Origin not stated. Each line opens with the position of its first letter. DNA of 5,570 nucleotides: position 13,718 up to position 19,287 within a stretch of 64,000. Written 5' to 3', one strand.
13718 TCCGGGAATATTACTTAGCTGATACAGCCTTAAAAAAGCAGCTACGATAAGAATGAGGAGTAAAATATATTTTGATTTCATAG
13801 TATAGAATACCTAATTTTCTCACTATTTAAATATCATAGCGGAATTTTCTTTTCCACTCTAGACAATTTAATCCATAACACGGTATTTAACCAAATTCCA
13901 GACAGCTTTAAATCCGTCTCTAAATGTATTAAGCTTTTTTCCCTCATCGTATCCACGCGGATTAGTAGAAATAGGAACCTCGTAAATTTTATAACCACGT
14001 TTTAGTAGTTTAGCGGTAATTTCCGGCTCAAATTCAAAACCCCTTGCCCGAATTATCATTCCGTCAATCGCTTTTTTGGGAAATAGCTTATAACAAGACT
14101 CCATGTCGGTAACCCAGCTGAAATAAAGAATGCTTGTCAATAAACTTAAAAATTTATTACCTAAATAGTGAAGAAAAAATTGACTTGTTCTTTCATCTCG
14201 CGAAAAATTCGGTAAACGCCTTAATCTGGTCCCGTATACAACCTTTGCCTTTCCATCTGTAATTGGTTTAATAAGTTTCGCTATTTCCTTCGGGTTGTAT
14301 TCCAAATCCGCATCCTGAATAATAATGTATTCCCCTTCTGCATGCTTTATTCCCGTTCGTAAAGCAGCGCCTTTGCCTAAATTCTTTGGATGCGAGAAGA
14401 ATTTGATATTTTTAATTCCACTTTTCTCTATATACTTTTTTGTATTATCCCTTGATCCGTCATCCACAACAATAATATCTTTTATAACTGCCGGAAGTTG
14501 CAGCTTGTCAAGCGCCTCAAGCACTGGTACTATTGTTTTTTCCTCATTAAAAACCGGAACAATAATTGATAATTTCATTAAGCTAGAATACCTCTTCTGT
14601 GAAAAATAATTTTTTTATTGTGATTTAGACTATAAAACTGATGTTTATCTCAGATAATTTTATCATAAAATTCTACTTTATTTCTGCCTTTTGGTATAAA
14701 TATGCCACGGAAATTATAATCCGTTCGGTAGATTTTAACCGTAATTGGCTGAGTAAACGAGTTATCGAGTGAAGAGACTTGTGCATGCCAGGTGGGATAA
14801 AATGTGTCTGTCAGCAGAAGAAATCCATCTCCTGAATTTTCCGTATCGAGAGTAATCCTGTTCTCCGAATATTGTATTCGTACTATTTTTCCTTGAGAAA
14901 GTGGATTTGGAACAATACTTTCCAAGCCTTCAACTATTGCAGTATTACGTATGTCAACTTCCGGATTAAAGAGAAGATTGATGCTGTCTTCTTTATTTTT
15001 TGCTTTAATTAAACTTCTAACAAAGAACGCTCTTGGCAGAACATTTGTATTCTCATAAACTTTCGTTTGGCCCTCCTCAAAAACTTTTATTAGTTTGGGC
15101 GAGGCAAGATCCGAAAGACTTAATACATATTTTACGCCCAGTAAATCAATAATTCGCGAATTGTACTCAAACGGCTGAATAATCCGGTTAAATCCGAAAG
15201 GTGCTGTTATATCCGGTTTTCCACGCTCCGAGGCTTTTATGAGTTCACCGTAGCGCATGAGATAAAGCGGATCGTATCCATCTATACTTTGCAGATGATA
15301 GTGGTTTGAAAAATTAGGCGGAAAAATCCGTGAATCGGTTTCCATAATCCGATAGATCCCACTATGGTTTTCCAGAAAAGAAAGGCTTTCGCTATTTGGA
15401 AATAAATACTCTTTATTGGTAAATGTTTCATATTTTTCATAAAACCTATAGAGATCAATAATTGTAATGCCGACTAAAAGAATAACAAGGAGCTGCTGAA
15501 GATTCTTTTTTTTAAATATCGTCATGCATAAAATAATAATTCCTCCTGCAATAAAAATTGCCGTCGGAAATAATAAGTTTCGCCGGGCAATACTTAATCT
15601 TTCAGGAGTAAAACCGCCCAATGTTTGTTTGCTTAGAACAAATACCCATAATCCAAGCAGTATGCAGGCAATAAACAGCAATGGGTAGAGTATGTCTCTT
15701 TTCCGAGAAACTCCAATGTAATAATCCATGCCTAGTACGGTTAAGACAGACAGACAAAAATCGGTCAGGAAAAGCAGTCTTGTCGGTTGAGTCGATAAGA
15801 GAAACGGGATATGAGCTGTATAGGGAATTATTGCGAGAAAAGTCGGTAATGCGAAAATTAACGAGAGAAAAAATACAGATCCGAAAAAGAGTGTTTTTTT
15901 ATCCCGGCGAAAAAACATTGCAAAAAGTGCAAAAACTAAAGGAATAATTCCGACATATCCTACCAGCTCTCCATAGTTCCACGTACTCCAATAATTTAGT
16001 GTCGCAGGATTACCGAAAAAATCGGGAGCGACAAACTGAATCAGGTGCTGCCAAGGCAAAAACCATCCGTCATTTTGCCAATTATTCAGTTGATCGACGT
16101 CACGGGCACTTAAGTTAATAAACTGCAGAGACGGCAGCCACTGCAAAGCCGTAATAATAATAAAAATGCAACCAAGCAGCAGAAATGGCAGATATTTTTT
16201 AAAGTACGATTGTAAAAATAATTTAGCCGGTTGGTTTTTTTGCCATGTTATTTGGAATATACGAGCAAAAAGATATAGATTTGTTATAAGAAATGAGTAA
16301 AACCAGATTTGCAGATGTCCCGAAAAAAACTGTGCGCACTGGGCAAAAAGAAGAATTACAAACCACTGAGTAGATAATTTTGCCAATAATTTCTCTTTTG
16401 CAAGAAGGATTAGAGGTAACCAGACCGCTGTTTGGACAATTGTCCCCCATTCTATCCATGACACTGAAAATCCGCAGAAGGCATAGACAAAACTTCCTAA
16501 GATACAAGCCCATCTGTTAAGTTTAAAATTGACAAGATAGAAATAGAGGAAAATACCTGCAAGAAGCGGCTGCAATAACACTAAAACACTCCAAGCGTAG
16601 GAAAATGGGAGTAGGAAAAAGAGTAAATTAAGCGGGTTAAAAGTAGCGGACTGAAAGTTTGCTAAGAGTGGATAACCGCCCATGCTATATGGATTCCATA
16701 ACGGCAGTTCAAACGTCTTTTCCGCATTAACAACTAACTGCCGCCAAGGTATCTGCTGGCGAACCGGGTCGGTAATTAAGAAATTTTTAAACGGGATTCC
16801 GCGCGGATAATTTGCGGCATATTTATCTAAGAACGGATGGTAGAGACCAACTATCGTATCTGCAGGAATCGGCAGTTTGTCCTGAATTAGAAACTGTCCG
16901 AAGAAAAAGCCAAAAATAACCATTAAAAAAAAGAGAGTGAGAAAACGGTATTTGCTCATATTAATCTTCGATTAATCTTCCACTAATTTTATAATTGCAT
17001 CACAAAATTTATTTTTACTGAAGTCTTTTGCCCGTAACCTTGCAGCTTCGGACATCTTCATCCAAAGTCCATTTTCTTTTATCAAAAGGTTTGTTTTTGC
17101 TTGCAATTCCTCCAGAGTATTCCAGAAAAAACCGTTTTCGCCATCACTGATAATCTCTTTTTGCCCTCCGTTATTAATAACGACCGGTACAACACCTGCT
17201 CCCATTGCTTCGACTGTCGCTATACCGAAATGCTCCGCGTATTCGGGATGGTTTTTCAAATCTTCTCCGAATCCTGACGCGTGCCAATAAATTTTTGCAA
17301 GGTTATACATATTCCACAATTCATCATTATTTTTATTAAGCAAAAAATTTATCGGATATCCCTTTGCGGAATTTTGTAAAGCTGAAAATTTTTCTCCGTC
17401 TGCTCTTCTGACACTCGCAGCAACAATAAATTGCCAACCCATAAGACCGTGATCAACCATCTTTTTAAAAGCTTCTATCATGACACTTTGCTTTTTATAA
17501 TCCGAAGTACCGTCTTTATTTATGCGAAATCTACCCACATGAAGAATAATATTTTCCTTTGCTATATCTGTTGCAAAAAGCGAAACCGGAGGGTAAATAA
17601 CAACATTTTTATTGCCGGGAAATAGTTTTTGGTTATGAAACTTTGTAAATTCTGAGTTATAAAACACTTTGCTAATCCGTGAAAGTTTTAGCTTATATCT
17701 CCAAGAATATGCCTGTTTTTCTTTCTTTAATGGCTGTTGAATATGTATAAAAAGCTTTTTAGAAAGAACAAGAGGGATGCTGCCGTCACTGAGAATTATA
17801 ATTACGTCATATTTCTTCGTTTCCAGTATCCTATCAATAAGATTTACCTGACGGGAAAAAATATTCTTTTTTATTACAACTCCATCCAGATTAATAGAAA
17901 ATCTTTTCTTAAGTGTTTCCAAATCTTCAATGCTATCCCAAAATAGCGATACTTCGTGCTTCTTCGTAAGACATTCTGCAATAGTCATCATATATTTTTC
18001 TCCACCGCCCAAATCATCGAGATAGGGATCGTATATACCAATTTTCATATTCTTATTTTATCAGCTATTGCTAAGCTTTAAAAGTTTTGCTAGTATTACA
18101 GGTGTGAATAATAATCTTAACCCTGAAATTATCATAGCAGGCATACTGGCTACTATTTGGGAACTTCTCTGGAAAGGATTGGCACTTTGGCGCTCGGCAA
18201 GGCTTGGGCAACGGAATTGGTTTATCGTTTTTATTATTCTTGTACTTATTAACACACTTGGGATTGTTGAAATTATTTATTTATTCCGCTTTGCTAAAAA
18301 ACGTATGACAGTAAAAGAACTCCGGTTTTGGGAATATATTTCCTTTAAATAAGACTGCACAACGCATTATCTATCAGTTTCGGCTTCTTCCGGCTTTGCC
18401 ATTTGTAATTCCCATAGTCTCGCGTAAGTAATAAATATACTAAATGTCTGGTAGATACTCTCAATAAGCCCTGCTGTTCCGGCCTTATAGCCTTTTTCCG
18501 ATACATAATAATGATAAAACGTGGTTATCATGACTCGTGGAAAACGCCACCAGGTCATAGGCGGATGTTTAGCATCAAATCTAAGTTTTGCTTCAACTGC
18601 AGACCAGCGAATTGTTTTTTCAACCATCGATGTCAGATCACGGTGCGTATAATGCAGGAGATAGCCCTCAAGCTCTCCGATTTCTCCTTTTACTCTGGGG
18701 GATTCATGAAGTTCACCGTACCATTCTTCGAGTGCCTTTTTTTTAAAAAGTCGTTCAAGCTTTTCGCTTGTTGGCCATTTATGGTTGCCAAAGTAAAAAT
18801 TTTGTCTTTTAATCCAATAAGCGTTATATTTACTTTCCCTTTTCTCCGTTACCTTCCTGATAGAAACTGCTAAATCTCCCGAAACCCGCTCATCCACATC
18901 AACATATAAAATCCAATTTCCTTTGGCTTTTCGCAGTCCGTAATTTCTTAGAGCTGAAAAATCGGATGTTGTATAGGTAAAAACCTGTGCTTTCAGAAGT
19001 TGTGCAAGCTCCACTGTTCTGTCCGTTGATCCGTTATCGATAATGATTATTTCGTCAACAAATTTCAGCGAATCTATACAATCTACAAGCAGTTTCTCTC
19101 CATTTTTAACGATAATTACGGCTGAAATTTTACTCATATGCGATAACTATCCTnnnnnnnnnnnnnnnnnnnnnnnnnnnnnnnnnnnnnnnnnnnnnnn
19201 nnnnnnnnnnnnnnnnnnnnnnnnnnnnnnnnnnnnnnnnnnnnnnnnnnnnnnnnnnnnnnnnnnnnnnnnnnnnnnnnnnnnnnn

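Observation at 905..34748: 30-kb glycosylation island with at least 22 glycosylation genes, including 7 PMT/ArnT-like GT-C paralogs and 3 DPM1-like donor synthases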

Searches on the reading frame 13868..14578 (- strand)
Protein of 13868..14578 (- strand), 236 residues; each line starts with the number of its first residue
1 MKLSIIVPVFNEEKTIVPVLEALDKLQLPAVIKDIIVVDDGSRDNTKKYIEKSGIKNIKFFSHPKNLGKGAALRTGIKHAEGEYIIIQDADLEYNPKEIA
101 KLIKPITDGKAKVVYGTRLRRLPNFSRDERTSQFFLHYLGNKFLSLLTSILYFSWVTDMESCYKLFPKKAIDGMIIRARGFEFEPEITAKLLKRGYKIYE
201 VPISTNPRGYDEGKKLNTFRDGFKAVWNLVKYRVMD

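Call 3: search_protein_families(library=pfam, proteins=[window:13868-14578:-], max_evalue=0.01)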
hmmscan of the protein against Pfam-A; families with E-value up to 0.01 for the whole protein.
window:13868-14578:- (236 aa): 3 families
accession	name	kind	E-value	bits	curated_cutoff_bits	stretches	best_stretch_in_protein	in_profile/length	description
PF00535.33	Glycos_transf_2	-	7.4e-35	120.8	23.3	1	4-170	1-163/168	Glycosyl transferase family 2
PF10111.15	Glyco_tranf_2_2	-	4.8e-06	26.7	27.3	1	4-111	1-111/276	Glycosyltransferase like family 2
PF13641.12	Glyco_tranf_2_3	-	0.0057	17.1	27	1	3-115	3-120/230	Glycosyltransferase like family 2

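Call 8: search_protein_families(library=ncbifam, proteins=[window:13868-14578:-], max_evalue=0.01)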
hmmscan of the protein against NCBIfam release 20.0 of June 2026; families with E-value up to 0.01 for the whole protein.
window:13868-14578:- (236 aa): 30 families (the best 25 are shown)
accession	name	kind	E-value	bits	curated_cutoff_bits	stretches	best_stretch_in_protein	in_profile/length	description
TIGR04182.1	glyco_TIGR04182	equivalog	5.5e-38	131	325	1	3-232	2-217/293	S-layer glycoprotein N-glycosyltransferase AglJ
NF058614.1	PPMAGASynPpgS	equivalog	3.5e-21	75.7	370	1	5-207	4-198/226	polyprenyl-phospho-N-acetylgalactosaminyl synthase PpgS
NF047588.1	GlcsyltransPgfSStrep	equivalog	8.9e-21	74.4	500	1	1-175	1-168/308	glycosyltransferase PgfS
TIGR03937.1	PgaC_IcaA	equivalog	1.8e-16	60.1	422.3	1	2-108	46-152/407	poly-beta-1,6-N-acetyl-D-glucosamine synthase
TIGR04283.1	glyco_like_mftF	equivalog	4.1e-16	59.2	182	1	3-113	1-103/221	TIGR04283 family arsenosugar biosynthesis glycosyltransferase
NF041875.1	EPS_EpsD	equivalog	4.5e-16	59.1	370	1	3-117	1-115/325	exopolysaccharide biosynthesis glycosyltransferase EpsD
NF010496.0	PRK13915.1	equivalog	2.7e-14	52.9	262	1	2-122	32-159/307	glucosyl-3-phosphoglycerate synthase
TIGR03965.1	mycofact_glyco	equivalog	1.1e-13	50.8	280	1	3-114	76-187/467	mycofactocin biosynthesis glycosyltransferase MftF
NF007482.0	PRK10073.1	equivalog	1.9e-13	50.1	423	1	2-104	7-108/334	glycosyltransferase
NF007986.1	PRK10714.1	equivalog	3.3e-13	49.3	529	1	2-121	7-129/316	undecaprenyl-phosphate 4-deoxy-4-formamido-L-arabinose transferase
NF041391.1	DPhHxTase_Halo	equivalog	1.6e-12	46.9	375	1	9-224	3-200/213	dolichyl-phosphate hexose transferase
TIGR03111.1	glyc2_xrt_Gpos1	hypoth_equivalog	1.9e-09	36.9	363.95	1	3-106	51-156/439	TIGR03111 family XrtG-associated glycosyltransferase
TIGR04009.1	wcaE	equivalog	8.4e-09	35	369.2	1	1-113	1-113/248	colanic acid biosynthesis glycosyltransferase WcaE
NF045692.1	OglycostaseCruG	equivalog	1.3e-08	34.2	600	1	2-108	42-154/386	2'-O-glycosyltransferase CruG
NF047683.1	TeichurnBiosyTuaG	equivalog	1.5e-08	34.6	400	1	3-105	8-110/252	teichuronic acid biosynthesis protein TuaG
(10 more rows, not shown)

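Call 10: search_solved_structures(query=window:13868-14578:-, max_evalue=0.001, show_alignments=2)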
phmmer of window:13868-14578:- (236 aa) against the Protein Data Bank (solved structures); distinct sequences matched with E-value up to 0.001: 37.
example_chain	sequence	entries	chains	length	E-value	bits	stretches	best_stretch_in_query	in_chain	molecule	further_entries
5mlz_A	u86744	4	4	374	4.1e-15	58.9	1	1-232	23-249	Dolichol monophosphate mannose synthase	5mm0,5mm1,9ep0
5ekp_C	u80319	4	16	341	1.1e-13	54.2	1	2-140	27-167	Uncharacterized glycosyltransferase sll0501 | Glycosyltransferase sll0501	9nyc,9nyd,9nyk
5eke_A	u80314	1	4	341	1.1e-13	54.2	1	2-140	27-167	Uncharacterized glycosyltransferase sll0501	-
9nye_A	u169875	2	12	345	1.1e-13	54.2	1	2-140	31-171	Glycosyltransferase sll0501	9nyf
2z87_A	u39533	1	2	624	1.2e-12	50.9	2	3-103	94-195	Chondroitin synthase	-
2z86_A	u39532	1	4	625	1.2e-12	50.8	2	3-103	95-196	Chondroitin synthase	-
9hwj_A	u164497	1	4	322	7.4e-12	48.2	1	2-125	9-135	Undecaprenyl-phosphate 4-deoxy-4-formamido-L-arabinose transferase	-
5tze_C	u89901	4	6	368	2.1e-11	46.8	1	1-101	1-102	Glycosyl transferase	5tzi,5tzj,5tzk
5tz8_A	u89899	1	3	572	3.6e-11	46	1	1-101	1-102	Glycosyl transferase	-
9bhc_C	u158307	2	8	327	4.1e-11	45.8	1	2-121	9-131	Undecaprenyl-phosphate 4-deoxy-4-formamido-L-arabinose transferase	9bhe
8vxh_A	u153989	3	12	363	5.5e-11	45.4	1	2-121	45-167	Undecaprenyl-phosphate 4-deoxy-4-formamido-L-arabinose transferase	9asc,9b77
6p61_A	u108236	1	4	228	1.1e-10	44.4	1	3-100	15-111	Glycosyltransferase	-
3bcv_A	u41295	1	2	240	1.5e-08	37.5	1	2-91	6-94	Putative glycosyltransferase protein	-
5hea_A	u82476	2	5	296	3.6e-08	36.2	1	3-108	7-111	Putative glycosyltransferase (GalT1)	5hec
9omh_A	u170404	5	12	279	1.6e-07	34.1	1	3-116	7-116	Glycosyltransferase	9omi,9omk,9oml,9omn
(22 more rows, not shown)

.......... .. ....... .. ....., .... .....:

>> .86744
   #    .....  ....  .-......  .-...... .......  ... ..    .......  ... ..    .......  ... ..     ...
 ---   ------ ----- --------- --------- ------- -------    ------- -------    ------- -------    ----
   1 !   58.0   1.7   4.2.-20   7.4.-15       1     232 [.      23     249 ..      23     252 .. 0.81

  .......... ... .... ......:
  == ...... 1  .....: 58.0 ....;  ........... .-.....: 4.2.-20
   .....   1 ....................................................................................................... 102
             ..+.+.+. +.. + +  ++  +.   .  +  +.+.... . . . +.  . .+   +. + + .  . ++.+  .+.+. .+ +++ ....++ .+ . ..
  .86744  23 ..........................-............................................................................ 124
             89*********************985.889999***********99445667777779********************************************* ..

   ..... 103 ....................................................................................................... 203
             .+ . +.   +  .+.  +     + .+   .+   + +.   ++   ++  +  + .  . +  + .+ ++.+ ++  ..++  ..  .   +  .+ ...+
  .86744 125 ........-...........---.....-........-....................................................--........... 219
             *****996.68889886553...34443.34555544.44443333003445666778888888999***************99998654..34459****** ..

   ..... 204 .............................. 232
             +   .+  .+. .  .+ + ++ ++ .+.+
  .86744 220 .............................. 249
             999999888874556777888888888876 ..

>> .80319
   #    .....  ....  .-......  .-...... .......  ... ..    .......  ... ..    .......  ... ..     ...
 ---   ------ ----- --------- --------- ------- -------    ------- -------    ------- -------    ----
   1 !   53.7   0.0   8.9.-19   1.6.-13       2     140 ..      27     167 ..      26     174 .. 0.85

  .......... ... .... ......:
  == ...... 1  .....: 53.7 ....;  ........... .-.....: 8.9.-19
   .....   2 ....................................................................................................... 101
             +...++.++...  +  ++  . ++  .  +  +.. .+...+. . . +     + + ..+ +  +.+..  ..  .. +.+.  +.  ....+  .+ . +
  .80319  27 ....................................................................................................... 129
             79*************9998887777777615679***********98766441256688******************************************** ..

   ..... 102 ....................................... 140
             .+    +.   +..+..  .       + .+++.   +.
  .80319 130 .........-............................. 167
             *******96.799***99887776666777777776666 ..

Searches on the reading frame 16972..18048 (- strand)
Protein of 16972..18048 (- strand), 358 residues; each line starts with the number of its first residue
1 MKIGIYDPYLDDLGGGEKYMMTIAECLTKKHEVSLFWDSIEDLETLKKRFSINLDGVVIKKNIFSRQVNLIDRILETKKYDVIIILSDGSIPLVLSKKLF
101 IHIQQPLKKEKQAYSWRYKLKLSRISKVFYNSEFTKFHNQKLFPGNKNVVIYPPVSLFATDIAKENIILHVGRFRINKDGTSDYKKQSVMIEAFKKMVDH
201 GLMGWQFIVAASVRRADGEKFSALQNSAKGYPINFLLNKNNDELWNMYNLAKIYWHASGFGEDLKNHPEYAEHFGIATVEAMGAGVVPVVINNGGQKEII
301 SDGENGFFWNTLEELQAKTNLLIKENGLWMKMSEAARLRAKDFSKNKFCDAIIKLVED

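Call 4: search_protein_families(library=pfam, proteins=[window:16972-18048:-], max_evalue=0.01)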
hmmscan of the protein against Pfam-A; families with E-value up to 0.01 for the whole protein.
window:16972-18048:- (358 aa): 4 families
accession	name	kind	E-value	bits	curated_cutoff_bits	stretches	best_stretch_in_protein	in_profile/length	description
PF00534.26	Glycos_transf_1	-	1.3e-20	74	26.4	1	164-338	14-171/172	Glycosyl transferases group 1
PF13692.12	Glyco_trans_1_4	-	1.1e-10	42.4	27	1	166-322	2-139/142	Glycosyl transferases group 1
PF13439.12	Glyco_transf_4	-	1.8e-05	25.2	28.5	1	14-156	2-167/170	Glycosyltransferase Family 4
PF13524.12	Glyco_trans_1_2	-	0.002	18.5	25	1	240-341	36-130/144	Glycosyl transferase-like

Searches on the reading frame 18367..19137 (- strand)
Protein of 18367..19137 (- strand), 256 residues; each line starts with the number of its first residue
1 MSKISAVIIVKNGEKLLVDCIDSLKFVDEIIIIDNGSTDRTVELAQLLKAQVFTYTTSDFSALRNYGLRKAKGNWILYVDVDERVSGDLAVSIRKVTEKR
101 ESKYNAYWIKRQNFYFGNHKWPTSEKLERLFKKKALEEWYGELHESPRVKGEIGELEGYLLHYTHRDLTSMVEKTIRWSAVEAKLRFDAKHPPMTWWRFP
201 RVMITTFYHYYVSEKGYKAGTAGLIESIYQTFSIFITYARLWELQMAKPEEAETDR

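Call 4: search_protein_families(library=pfam, proteins=[window:18367-19137:-], max_evalue=0.01)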
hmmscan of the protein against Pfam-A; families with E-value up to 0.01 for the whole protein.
window:18367-19137:- (256 aa): 4 families
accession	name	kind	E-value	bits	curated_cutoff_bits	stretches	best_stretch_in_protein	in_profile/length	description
PF00535.33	Glycos_transf_2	-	8.1e-17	62.1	23.3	1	5-137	1-143/168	Glycosyl transferase family 2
PF10111.15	Glyco_tranf_2_2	-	2.4e-06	27.7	27.3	1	7-97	3-106/276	Glycosyltransferase like family 2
PF13704.12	Glyco_tranf_2_4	-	1.3e-05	26.1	27.5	1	27-83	19-82/98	Glycosyl transferase family 2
PF13896.12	Glyco_transf_49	-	0.0091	15.8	27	0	60-141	118-204/329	Glycosyl-transferase for dystroglycan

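Call 8: search_protein_families(library=ncbifam, proteins=[window:18367-19137:-], max_evalue=0.01)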
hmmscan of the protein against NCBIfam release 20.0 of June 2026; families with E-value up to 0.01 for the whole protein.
window:18367-19137:- (256 aa): 10 families
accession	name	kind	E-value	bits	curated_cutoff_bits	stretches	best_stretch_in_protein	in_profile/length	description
NF007482.0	PRK10073.1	equivalog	1.8e-11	43.6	423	1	2-90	6-103/334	glycosyltransferase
TIGR04283.1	glyco_like_mftF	equivalog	1.9e-11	44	182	1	4-110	1-110/221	TIGR04283 family arsenosugar biosynthesis glycosyltransferase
TIGR04195.1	S_glycosyl_SunS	equivalog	3.3e-09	36.1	350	1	4-97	59-155/421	SunS family peptide S-glycosyltransferase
TIGR03965.1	mycofact_glyco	equivalog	1.5e-05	24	280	1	3-83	75-165/467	mycofactocin biosynthesis glycosyltransferase MftF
NF010496.0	PRK13915.1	equivalog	4.7e-05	22.6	262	1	4-74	33-106/307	glucosyl-3-phosphoglycerate synthase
NF041875.1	EPS_EpsD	equivalog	0.0001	21.8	370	1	29-89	32-96/325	exopolysaccharide biosynthesis glycosyltransferase EpsD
NF038299.1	EPS_HpsN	equivalog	0.00045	19.3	425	1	4-89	3-98/317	hormogonium polysaccharide biosynthesis glycosyltransferase HpsN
NF047683.1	TeichurnBiosyTuaG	equivalog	0.00074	19.2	400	1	12-86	16-100/252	teichuronic acid biosynthesis protein TuaG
NF038302.1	EPS_HpsE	equivalog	0.00084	18.4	300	1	14-88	13-102/307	hormogonium polysaccharide biosynthesis glycosyltransferase HpsE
NF050050.1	ProtGlycPglI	equivalog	0.0011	18.4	500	1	1-98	1-110/306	GalNAc(5)-diNAcBac-PP-undecaprenol beta-1,3-glucosyltransferase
